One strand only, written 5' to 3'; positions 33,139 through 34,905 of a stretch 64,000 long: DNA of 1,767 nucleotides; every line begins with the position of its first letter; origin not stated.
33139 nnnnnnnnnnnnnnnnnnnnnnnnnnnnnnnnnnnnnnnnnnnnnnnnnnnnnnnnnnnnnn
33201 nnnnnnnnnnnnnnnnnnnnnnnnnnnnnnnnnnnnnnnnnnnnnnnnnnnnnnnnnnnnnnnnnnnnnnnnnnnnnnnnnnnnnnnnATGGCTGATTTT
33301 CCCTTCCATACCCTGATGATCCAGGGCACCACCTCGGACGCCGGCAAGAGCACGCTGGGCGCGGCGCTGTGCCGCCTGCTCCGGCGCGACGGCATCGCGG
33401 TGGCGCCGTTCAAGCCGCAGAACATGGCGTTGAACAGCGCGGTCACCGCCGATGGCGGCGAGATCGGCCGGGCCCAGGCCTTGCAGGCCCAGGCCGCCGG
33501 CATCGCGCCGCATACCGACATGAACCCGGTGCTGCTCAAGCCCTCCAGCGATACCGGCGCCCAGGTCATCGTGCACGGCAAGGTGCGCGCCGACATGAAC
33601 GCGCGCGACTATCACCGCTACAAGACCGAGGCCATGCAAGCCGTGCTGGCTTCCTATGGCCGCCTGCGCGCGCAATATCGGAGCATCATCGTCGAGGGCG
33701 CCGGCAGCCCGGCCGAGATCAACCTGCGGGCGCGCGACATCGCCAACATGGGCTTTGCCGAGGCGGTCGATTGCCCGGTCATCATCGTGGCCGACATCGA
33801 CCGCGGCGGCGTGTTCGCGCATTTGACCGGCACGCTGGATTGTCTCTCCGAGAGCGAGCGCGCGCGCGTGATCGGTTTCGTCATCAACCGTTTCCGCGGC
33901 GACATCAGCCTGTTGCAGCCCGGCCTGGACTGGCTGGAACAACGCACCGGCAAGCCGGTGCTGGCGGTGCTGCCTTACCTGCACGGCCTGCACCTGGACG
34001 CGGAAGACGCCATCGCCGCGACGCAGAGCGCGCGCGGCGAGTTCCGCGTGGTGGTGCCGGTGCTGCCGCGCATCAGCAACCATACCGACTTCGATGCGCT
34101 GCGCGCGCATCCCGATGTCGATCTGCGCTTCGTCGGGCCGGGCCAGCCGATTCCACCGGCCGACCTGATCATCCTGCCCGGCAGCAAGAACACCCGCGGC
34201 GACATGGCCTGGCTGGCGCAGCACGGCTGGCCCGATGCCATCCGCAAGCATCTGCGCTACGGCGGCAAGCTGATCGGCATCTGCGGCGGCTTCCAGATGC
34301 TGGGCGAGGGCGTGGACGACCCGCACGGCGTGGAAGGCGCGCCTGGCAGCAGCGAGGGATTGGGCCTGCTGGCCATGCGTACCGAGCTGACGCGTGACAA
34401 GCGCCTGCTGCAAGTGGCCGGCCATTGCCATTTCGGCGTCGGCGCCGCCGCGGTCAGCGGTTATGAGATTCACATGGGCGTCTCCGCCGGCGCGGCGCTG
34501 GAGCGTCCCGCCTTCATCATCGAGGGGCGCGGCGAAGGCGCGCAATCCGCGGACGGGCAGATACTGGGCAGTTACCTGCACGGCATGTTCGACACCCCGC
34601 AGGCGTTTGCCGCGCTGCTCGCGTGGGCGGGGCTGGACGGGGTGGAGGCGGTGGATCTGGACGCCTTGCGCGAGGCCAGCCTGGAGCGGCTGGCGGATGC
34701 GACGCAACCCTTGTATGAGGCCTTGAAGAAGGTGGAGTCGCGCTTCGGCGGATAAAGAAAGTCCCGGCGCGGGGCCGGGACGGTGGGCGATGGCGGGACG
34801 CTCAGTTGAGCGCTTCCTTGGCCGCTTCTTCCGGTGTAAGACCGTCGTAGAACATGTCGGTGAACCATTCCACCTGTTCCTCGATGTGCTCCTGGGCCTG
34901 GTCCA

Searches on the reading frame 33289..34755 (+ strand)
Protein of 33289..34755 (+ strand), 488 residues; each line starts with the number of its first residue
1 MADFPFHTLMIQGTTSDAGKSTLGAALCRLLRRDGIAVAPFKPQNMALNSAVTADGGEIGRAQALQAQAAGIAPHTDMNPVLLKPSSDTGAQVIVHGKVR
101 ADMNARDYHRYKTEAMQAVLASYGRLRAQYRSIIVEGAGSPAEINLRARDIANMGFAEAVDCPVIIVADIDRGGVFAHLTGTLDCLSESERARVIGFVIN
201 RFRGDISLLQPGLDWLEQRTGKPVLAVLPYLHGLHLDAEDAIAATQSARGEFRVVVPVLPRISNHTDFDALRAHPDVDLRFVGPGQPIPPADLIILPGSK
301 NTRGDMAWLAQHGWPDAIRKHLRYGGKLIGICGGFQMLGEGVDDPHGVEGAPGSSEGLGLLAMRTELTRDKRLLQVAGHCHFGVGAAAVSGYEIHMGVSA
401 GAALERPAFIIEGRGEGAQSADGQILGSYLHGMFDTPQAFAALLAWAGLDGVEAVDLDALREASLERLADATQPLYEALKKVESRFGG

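Call 20: search_protein_families(library=pfam, proteins=[window:33289-34755:+], max_evalue=1e-8)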
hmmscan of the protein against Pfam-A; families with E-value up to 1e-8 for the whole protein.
window:33289-34755:+ (488 aa): 3 families
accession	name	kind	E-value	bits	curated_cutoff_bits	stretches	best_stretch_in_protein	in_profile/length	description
PF07685.20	GATase_3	-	2.7e-57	194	27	1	253-437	1-194/196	CobB/CobQ-like glutamine amidotransferase domain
PF01656.29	CbiA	-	4.3e-21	75.6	25.4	1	9-234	1-115/125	CobQ/CobB/MinD/ParA nucleotide binding domain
PF13500.12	AAA_26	-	6e-16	59.3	27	1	7-234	1-194/198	AAA domain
